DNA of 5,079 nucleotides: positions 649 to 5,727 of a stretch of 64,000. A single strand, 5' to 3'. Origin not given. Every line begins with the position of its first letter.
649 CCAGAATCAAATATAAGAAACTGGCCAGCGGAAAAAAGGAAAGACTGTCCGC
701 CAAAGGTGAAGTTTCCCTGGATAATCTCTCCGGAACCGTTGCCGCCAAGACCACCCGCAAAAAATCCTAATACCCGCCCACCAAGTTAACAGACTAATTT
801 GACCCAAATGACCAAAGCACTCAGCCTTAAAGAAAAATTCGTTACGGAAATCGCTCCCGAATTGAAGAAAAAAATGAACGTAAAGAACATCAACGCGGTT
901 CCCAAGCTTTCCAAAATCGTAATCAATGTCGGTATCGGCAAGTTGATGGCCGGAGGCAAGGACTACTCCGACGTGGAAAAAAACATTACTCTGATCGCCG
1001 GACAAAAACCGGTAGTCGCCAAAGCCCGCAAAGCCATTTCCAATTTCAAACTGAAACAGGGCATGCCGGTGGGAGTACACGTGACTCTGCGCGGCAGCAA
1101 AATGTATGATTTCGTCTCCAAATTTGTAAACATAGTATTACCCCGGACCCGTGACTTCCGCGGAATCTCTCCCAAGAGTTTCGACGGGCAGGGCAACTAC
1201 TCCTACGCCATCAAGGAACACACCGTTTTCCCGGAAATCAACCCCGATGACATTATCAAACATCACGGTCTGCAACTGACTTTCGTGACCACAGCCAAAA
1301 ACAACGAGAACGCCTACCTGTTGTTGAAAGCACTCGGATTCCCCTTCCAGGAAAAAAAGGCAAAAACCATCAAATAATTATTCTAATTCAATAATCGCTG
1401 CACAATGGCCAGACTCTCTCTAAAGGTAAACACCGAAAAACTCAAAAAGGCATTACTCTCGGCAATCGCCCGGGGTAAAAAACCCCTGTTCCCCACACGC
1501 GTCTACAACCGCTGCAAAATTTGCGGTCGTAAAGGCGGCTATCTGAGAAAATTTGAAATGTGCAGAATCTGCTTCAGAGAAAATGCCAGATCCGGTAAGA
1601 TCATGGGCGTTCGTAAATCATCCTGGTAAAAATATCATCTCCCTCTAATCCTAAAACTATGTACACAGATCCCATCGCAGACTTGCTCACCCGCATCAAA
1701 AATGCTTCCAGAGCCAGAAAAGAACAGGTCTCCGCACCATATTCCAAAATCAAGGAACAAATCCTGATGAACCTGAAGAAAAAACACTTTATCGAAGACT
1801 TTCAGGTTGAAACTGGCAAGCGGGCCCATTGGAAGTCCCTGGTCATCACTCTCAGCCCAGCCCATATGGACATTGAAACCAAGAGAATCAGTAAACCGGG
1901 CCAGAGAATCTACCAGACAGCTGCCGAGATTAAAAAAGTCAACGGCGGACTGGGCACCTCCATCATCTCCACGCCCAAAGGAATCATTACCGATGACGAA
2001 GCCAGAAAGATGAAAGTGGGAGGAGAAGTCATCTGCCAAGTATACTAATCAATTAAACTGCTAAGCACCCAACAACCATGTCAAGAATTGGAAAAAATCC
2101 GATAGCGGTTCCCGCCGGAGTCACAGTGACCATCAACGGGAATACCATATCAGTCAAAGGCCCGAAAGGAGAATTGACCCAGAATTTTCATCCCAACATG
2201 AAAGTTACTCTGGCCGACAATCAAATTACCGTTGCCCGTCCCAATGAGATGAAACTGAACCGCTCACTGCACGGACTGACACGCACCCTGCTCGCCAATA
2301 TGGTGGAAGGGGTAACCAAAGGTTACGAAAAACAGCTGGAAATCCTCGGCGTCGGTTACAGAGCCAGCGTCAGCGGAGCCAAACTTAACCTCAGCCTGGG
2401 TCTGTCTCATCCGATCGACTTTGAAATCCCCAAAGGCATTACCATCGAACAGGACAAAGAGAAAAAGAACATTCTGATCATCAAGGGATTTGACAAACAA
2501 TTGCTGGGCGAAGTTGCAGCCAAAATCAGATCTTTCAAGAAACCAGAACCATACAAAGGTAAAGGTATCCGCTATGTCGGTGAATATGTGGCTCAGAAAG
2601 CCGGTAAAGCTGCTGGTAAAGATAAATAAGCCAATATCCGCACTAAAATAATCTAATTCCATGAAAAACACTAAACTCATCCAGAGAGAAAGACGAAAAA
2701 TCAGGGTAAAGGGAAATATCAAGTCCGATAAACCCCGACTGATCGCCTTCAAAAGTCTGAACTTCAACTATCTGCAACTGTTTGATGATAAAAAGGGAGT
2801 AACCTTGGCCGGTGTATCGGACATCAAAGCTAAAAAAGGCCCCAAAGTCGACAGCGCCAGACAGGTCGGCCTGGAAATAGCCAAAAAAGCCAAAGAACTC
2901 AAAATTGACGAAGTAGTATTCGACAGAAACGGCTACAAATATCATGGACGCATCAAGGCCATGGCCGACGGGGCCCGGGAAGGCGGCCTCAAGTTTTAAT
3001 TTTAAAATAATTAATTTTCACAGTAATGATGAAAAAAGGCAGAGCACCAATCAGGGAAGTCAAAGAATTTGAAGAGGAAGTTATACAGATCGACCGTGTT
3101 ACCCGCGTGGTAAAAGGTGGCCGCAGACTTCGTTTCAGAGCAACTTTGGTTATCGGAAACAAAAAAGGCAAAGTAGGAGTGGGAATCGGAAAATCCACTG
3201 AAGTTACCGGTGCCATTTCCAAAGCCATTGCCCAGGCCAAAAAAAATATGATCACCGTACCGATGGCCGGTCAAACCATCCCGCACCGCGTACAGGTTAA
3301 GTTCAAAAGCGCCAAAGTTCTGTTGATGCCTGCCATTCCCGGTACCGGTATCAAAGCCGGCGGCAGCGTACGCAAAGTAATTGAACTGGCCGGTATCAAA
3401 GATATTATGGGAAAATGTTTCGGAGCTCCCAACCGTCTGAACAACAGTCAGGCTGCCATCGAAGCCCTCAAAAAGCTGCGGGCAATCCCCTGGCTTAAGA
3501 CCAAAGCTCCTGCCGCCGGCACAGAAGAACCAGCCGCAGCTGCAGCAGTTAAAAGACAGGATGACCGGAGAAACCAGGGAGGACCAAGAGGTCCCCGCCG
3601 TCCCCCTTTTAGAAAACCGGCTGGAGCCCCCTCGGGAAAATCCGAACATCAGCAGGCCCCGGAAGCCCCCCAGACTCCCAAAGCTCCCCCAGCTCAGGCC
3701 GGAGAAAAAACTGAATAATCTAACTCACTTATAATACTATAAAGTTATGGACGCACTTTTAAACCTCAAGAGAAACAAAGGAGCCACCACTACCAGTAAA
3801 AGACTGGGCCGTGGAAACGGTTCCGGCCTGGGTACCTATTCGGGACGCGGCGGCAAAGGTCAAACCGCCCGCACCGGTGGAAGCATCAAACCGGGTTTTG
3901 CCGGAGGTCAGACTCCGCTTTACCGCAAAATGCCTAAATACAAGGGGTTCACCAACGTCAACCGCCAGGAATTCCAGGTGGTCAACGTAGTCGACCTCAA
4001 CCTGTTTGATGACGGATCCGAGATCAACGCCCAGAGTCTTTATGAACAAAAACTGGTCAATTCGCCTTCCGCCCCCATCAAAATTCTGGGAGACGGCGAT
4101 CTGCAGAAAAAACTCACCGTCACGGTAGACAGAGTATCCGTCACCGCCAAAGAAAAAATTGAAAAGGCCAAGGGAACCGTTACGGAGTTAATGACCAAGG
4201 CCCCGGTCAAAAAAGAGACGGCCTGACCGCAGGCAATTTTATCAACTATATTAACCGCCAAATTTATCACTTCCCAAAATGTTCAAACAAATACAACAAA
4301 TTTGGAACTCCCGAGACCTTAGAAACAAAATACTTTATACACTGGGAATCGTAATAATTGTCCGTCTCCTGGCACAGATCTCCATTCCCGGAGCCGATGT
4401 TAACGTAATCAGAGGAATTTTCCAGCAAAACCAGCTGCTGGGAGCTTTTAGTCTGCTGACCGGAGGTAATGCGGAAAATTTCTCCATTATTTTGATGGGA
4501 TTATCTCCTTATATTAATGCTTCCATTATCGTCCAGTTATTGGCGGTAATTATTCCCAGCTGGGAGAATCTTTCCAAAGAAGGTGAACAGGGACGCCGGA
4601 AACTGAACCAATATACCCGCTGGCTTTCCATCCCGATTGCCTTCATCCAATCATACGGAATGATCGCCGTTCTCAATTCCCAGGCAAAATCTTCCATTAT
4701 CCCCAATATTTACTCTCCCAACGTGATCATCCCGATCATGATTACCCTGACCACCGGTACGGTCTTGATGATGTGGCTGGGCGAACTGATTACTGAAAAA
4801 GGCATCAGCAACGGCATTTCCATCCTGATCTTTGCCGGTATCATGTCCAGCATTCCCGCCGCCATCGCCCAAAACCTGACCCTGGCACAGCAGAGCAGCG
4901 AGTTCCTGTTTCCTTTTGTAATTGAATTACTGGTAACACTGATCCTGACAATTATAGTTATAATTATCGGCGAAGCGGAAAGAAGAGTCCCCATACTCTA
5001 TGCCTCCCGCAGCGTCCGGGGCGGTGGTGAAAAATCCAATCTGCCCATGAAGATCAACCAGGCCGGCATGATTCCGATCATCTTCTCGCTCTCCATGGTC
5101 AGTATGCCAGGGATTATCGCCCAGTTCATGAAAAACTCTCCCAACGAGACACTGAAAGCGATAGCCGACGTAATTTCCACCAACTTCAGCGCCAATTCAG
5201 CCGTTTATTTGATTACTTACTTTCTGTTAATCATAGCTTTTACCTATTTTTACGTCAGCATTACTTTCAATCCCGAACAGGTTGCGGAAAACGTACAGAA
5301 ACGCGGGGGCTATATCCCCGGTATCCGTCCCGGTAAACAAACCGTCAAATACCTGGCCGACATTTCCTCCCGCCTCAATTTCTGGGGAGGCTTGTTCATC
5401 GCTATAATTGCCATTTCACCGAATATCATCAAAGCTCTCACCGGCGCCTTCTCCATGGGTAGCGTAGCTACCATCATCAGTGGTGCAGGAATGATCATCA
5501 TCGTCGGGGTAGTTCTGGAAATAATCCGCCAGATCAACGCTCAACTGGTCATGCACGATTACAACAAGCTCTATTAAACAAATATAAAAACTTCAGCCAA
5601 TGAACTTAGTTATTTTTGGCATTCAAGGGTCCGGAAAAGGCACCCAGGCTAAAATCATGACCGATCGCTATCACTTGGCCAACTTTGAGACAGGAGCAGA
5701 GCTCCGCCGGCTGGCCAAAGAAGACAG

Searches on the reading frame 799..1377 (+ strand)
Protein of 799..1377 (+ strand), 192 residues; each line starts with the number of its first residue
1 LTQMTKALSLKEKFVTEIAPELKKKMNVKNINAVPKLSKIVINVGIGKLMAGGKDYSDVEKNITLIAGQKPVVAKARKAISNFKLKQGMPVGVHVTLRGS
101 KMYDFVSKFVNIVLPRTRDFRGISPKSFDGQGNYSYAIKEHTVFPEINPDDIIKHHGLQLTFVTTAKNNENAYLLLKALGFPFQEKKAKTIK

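Call 31: search_protein_families(library=pfam, proteins=[window:799-1377:+], max_evalue=0.001)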
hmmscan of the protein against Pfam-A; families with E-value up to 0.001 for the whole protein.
window:799-1377:+ (192 aa): 2 families
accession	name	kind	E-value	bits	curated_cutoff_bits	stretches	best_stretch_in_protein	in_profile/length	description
PF00673.26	Ribosomal_L5_C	-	2.5e-36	124.1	27.8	1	90-183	1-94/94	ribosomal L5P family C-terminus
PF00281.24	Ribosomal_L5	-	1.8e-15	57.4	34.9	1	30-86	1-57/57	Ribosomal protein L5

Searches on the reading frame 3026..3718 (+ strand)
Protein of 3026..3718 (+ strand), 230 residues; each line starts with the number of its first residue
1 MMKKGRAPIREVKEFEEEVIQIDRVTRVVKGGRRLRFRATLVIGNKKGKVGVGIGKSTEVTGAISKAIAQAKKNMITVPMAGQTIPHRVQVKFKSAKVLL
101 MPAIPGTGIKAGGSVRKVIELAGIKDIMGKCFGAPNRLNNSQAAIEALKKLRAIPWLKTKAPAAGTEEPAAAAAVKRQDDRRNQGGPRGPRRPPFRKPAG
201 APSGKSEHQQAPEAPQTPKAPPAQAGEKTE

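Call 31: search_protein_families(library=pfam, proteins=[window:3026-3718:+], max_evalue=0.001)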
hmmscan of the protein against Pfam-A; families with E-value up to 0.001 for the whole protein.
window:3026-3718:+ (230 aa): 2 families
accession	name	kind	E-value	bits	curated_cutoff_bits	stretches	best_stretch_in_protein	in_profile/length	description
PF00333.26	Ribosomal_S5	-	6.5e-26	90.6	27.1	1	15-79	1-65/65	Ribosomal protein S5, N-terminal domain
PF03719.21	Ribosomal_S5_C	-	3.3e-21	75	21.5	1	92-153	2-63/71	Ribosomal protein S5, C-terminal domain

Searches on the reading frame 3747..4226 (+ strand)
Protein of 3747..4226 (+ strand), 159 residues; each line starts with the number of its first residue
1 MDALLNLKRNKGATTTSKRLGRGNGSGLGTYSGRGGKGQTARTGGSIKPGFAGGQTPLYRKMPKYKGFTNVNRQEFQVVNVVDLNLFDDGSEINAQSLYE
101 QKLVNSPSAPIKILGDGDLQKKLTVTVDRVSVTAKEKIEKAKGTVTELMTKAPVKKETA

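Call 31: search_protein_families(library=pfam, proteins=[window:3747-4226:+], max_evalue=0.001)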
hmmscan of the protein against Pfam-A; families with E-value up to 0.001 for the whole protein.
window:3747-4226:+ (159 aa): 1 family
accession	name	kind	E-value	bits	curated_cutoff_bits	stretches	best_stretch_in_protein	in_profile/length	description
PF00828.25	Ribosomal_L27A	-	2.2e-16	60.5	21.5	1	78-146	1-72/72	Ribosomal proteins 50S-L15, 50S-L18e, 60S-L27A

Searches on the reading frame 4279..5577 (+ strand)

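Call 32: search_protein_families(library=pfam, proteins=[window:4279-5577:+], max_evalue=0.001)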
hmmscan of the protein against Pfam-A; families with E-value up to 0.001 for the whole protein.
window:4279-5577:+ (432 aa): 1 family
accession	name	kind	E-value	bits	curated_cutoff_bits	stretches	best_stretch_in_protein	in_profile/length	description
PF00344.25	SecY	-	9.3e-100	334.4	32.2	1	69-415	1-305/306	SecY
